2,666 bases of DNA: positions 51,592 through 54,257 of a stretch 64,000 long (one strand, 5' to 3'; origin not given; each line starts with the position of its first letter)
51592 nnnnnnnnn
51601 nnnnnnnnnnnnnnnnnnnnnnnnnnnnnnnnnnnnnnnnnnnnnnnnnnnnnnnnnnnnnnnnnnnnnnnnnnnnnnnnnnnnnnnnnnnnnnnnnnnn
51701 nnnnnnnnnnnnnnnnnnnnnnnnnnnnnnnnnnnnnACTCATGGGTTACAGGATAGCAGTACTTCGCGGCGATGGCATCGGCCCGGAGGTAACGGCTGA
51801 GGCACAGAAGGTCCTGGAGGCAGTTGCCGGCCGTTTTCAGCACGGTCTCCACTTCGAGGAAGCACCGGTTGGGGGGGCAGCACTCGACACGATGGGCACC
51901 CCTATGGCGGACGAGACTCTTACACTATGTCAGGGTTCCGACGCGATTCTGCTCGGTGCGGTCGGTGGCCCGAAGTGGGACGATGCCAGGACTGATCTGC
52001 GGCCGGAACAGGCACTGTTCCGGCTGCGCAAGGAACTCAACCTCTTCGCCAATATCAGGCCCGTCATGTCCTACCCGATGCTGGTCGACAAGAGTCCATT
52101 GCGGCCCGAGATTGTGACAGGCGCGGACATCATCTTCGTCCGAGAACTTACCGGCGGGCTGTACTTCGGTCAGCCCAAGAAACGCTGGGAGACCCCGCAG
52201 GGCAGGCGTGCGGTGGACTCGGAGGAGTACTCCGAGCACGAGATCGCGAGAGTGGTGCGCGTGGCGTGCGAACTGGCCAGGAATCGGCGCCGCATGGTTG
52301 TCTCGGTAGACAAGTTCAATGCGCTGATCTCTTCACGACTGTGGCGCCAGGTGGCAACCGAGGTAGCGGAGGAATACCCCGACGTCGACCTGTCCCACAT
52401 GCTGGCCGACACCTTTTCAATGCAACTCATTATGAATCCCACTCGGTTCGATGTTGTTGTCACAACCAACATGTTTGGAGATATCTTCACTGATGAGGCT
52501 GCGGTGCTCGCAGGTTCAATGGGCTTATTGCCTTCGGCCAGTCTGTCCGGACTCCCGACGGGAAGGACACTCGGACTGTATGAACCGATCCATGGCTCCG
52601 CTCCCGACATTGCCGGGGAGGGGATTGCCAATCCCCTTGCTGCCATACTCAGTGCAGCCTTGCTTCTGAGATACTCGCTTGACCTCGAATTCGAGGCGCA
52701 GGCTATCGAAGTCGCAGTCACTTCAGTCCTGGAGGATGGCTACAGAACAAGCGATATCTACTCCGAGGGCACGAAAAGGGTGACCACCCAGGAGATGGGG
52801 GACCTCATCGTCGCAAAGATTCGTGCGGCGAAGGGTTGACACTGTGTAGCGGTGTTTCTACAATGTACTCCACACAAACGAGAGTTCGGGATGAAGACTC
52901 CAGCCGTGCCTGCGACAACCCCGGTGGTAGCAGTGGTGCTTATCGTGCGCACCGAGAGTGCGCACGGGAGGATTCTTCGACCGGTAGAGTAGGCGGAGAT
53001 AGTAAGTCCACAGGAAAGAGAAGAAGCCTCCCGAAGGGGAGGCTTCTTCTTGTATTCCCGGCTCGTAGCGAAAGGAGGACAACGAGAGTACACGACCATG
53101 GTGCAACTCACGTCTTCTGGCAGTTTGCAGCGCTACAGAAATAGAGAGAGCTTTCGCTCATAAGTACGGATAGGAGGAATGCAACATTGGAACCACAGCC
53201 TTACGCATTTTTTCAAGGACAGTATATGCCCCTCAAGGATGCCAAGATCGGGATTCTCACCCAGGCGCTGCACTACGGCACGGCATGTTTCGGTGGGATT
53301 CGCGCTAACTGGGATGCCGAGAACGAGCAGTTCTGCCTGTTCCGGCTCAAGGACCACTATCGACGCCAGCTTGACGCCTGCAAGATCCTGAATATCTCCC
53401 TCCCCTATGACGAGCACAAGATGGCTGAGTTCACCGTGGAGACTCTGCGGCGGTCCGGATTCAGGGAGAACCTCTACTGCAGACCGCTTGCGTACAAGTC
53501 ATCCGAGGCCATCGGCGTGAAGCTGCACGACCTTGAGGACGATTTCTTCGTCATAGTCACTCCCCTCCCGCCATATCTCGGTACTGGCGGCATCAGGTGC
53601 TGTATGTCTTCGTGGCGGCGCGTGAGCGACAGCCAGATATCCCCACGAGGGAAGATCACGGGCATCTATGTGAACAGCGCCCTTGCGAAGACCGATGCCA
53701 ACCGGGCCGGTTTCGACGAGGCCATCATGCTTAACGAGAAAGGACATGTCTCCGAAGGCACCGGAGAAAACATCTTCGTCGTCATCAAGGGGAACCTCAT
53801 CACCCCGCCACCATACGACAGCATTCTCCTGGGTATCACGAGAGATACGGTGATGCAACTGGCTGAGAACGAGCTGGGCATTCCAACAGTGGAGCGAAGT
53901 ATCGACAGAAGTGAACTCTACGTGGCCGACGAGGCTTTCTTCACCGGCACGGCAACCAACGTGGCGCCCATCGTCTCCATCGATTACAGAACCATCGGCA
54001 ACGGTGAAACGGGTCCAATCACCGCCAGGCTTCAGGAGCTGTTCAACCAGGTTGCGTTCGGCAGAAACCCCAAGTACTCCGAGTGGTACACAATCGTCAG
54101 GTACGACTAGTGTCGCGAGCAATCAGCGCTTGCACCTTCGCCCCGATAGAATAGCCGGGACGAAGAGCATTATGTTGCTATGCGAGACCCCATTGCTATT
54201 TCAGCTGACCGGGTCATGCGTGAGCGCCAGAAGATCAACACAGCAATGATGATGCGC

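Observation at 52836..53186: Second attenuator with a Val-rich leader peptide and explicit antiterminator mimicry upstream of ilvE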

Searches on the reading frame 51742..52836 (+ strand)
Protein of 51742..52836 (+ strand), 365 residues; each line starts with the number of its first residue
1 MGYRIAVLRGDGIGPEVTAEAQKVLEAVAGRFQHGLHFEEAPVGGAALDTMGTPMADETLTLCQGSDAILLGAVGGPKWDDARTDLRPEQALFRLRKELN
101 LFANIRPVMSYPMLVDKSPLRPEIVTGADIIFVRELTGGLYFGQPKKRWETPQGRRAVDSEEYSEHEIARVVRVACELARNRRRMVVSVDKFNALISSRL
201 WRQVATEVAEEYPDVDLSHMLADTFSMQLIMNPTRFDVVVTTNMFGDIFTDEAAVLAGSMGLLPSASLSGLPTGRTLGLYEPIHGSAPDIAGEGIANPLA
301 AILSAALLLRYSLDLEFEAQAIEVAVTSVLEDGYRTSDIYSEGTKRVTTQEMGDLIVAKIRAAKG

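Call 37: search_protein_families(library=ncbifam, proteins=[window:51742-52836:+])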
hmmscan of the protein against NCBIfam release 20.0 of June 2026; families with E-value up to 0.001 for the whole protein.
window:51742-52836:+ (365 aa): 16 families
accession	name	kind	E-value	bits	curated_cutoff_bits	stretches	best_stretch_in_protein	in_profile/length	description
TIGR00169.1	leuB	equivalog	4.7e-147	489.6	353.2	1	4-355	1-348/349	3-isopropylmalate dehydrogenase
TIGR02088.1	LEU3_arch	subfamily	2.4e-81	273.5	409.8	1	5-354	1-321/324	isopropylmalate/isohomocitrate dehydrogenases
NF002898.0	PRK03437.1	equivalog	4.2e-78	263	393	1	3-360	5-345/347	3-isopropylmalate dehydrogenase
NF040619.1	AksF_Meth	equivalog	1.9e-69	234.4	500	1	4-342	3-333/343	homoisocitrate dehydrogenase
NF040626.1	AksF2_Meth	equivalog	4.2e-69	233.3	540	1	3-361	2-331/333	homoisocitrate dehydrogenase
TIGR02089.1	TTC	equivalog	1.4e-67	228.1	470.4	1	3-351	4-347/352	tartrate dehydrogenase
NF006529.0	PRK08997.1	equivalog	1.4e-63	214.9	510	1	4-344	5-323/335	isocitrate dehydrogenase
NF040855.1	iso_homocit_dh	equivalog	9.5e-63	212.5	680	1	3-360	2-319/345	isocitrate--homoisocitrate dehydrogenase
NF006048.0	PRK08194.1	equivalog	2.6e-62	211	501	1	4-361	5-350/352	tartrate dehydrogenase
NF006673.0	PRK09222.1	equivalog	6.1e-58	197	509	1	4-360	6-341/482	NADP-dependent isocitrate dehydrogenase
TIGR02924.1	ICDH_alpha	equivalog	4.2e-47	161.3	561.35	1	4-360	2-337/473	isocitrate dehydrogenase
TIGR00175.1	mito_nad_idh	equivalog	4.3e-42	144.4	432.4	1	4-349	5-327/334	isocitrate dehydrogenase (NAD(+))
TIGR00183.1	prok_nadp_idh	equivalog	5e-28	98.1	567.3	2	195-359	257-415/417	isocitrate dehydrogenase (NADP(+))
NF005036.0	PRK06451.1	equivalog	1.5e-27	96.4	484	2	217-361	270-409/412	NADP-dependent isocitrate dehydrogenase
NF005425.0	PRK07006.1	equivalog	5.2e-25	88.1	490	2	195-359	257-415/416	NADP-dependent isocitrate dehydrogenase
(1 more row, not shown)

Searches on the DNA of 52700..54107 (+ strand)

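Call 4: search_rna_families(source=window, start=52700, end=53300, threshold=evalue, max_evalue=10)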
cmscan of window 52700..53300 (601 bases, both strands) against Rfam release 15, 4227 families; matches with E-value up to 10: 10.
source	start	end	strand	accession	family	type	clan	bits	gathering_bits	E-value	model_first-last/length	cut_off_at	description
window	53017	53107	-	RF01859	Phe_leader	Cis-reg; leader;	-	26.7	55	0.03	1-125/125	no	Phenylalanine leader peptide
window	52998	53052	+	RF01859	Phe_leader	Cis-reg; leader;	-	20.6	55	0.65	1-125/125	no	Phenylalanine leader peptide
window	53021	53122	-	RF01400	istR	Gene; antitoxin;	-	20.4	45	0.096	1-130/130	no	istR Hfq binding RNA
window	52887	52920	+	RF01309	sR60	Gene; snRNA; snoRNA; CD-box;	CL00132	19.7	50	0.042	1-55/55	no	Small nucleolar RNA sR60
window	53009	53063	-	RF00752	mir-14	Gene; miRNA;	-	18.7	53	0.33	1-63/63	no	mir-14 microRNA precursor family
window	52992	53070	+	RF02006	mir-1253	Gene; miRNA;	-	15.2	103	6.3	1-94/94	no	mir-1253 microRNA precursor family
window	52918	53050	+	RF02728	HrrF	Gene; sRNA;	-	15.1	77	6.3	1-116/116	no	Haemophilus regulatory RNA responsive to iron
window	53014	53047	-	RF00489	ctRNA_p42d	Gene; antisense;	-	14.2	50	6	1-46/46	no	ctRNA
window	53156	53172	+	RF03010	mcrA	Gene; sRNA;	-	12.8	57.6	1.2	1-51/51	no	mcrA RNA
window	53017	53051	+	RF02744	Rev39_5p_UTR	Cis-reg;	-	11.3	88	0.74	193-228/300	no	Soft rot Enterobacteriaceae Rev 39 5'UTR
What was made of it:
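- On Curated leader families (Rfam Leu/Thr/His/Trp/Phe leaders; Pfam and NCBIfam IlvL/IvbL-type peptides): The best hit in 52700-53300 is Phe_leader at 26.7 bits against a cut-off of 55, on the wrong strand (call 4).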

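Call 26: search_rna_families(sources=[L013, L014, L015, L017, L019, L022, L028], threshold=gathering)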
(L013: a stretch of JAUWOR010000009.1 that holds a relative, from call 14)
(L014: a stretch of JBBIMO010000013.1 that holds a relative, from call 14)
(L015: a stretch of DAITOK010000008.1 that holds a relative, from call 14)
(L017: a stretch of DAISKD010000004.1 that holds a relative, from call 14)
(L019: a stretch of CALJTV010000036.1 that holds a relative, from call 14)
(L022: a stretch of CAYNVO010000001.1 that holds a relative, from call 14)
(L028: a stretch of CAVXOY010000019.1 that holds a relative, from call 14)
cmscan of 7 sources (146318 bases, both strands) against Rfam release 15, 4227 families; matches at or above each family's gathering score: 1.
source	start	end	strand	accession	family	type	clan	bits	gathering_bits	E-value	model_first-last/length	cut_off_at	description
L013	3321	3404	-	RF01786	c-di-GMP-II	Cis-reg; riboswitch;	CL00127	55.4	53.5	3.6e-09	1-84/84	no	Cyclic di-GMP-II riboswitch aptamer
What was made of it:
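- Tried and rejected: No T-box was found in seven more distant loci (call 26).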

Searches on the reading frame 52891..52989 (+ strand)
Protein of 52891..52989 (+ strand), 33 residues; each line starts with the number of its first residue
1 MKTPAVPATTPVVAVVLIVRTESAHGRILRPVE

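Call 61: search_protein_families(library=ncbifam, proteins=[window:52891-52989:+], max_evalue=10)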
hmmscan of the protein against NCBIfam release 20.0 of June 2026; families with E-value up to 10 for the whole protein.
seq(33 aa): 0 families

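Call 62: search_protein_families(library=pfam, proteins=[window:52891-52989:+], max_evalue=10)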
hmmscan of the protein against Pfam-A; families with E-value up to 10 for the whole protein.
seq(33 aa): 0 families

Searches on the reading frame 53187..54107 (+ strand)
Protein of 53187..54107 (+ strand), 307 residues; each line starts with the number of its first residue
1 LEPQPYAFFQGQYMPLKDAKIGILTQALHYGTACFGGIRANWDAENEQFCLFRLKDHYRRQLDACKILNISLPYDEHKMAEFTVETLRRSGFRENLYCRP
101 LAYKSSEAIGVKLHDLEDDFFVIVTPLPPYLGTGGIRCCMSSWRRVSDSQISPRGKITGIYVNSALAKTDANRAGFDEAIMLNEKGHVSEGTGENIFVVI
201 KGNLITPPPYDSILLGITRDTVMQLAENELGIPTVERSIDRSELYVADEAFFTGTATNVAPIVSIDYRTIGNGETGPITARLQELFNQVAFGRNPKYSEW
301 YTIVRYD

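Call 14: find_related_loci(query=window:53187-54107:+, collection=genome_contigs, flank=10000)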
Query window:53187-54107:+ (307 aa) in genome_contigs; peptide patterns used: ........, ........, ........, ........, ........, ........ (x = any residue, [..] = any of these).
599 stretches matched a pattern (row limit reached: there are more); 561 encode a relative of the query (tblastn E <= 1e-3); the best 80 are kept; 80 distinct loci.
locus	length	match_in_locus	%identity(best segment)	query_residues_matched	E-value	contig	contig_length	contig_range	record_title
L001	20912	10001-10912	92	4-307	0e+0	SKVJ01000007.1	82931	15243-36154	MAG: Dehalococcoidia bacterium isolate CSSed162cmB_159 CSSed16-2cmB-130, whole genome shotgun sequence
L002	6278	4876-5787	91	4-307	0e+0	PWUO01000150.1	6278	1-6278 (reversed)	MAG: Dehalococcoidia bacterium isolate CSSed11_241 CS-Sed11-C26060, whole genome shotgun sequence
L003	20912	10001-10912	91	4-307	0e+0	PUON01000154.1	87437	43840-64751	MAG: Dehalococcoidia bacterium isolate B1Sed10_135 B1-Sed10-C80, whole genome shotgun sequence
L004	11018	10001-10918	87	2-307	0e+0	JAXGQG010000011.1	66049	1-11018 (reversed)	MAG: Dehalococcoidia bacterium isolate AnMBR.bin320 bin320_11, whole genome shotgun sequence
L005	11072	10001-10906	84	4-305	1e-180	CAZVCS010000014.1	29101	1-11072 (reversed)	MAG TPA_asm: uncultured Dehalococcoidales bacterium isolate binchicken_co27_403 genome assembly, contig: NODE_2753_lengt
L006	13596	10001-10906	85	4-305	2e-179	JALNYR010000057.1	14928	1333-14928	MAG: Dehalococcoidia bacterium isolate SO_2017_GW1 bin 192 NODE_14948_length_14928_cov_0.993176_OW334_2017, whole genome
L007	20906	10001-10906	82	4-305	1e-175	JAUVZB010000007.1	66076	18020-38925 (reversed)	MAG: Dehalococcoidia bacterium isolate CSMAG_1257 CSMAG_1257_k141_244240_length_66076_cov_32.9200, whole genome shotgun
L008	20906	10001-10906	82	4-305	1e-175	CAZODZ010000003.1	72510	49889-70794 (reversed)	MAG TPA_asm: uncultured Dehalococcoidales bacterium isolate binchicken_co19_506 genome assembly, contig: NODE_310_length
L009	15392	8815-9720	82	4-305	7e-175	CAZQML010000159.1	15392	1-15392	MAG TPA_asm: uncultured Dehalococcoidales bacterium isolate SRP185410_co1_341 genome assembly, contig: k141_1903428, who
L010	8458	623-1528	81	4-305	2e-174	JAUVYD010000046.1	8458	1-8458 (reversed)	MAG: Dehalococcoidia bacterium isolate CSMAG_1233 CSMAG_1233_k141_1793621_length_8458_cov_5.9868, whole genome shotgun s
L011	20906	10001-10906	80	4-305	6e-172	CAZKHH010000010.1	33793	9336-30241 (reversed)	MAG TPA_asm: uncultured Dehalococcoidales bacterium isolate SRP141376_co2_38 genome assembly, contig: NODE_2853_length_3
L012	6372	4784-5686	67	5-304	3e-145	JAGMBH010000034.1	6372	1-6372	MAG: Dehalococcoidia bacterium isolate RS_16_13 ZL425.bin.13.fa_34, whole genome shotgun sequence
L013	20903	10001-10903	68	5-304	6e-145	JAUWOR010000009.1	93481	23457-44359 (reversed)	MAG: Dehalococcoidia bacterium isolate CSMAG_2455 CSMAG_2455_k141_313898_length_93481_cov_21.0000, whole genome shotgun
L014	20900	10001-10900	66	5-303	1e-140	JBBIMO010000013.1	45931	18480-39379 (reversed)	MAG: Chloroflexota bacterium isolate BQS170218_bin_234 NODE_603_length_45931_cov_7.747798, whole genome shotgun sequence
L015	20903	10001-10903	66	5-304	1e-139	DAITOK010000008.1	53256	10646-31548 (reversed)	MAG TPA_asm: Chloroflexota bacterium isolate CTOTU21527 NODE_444_length_53256_cov_26.509765, whole genome shotgun sequen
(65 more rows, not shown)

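Call 37: search_protein_families(library=ncbifam, proteins=[window:53187-54107:+])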
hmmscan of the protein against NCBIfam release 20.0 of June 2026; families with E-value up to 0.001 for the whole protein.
window:53187-54107:+ (307 aa): 23 families
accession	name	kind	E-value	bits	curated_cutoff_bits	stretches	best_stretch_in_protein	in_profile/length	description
NF005146.0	PRK06606.1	equivalog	1.2e-105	352.8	279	1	4-304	6-306/307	branched-chain amino acid transaminase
TIGR01122.1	ilvE_I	equivalog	3.9e-97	325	245.55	1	8-304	1-298/298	branched-chain-amino-acid transaminase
NF006185.0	PRK08320.1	subfamily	1.2e-62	211.7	363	1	7-290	5-283/292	branched-chain amino acid aminotransferase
NF005726.0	PRK07544.1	equivalog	4e-53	180.5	396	1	8-284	14-282/295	branched-chain amino acid aminotransferase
NF009126.0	PRK12479.1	equivalog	7.5e-48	163.2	518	1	6-290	5-284/299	branched-chain-amino-acid transaminase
NF009897.0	PRK13357.1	equivalog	1.7e-37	129.1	307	1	18-304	54-357/358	branched-chain amino acid aminotransferase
NF009896.0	PRK13356.1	equivalog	7.4e-36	123.7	262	1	6-291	9-284/287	branched-chain amino acid aminotransferase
NF005209.0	PRK06680.1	subfamily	2.1e-35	122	320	1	164-290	156-281/286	D-amino-acid transaminase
TIGR01123.1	ilvE_II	equivalog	3.2e-34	118.3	250.05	1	23-302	16-311/313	branched-chain-amino-acid transaminase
TIGR01121.1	D_amino_aminoT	equivalog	6.8e-27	94.3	277.45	1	164-288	151-273/276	D-amino-acid transaminase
NF005800.0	PRK07650.1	equivalog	1.3e-23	83.7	308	1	8-288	4-274/290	aminodeoxychorismate lyase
NF009066.0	PRK12400.1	equivalog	2e-22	80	538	1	164-291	158-283/290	D-amino-acid transaminase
NF005888.0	PRK07849.1-3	equivalog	7.4e-18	64.5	273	1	166-274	170-278/298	aminodeoxychorismate lyase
TIGR03461.1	pabC_Proteo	equivalog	1.2e-15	57.5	176.85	1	166-269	147-249/262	aminodeoxychorismate lyase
NF004761.0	PRK06092.1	equivalog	1.2e-15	57.5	260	1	165-284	148-263/268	aminodeoxychorismate lyase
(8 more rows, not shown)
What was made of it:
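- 53187..54110 (+): ilvE, a branched-chain amino acid aminotransferase with a TTG start. This is the regulated gene. Call 37: NF005146 at 352.8 bits (cut-off 279) and TIGR01122 at 325 bits (cut-off 245.55).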
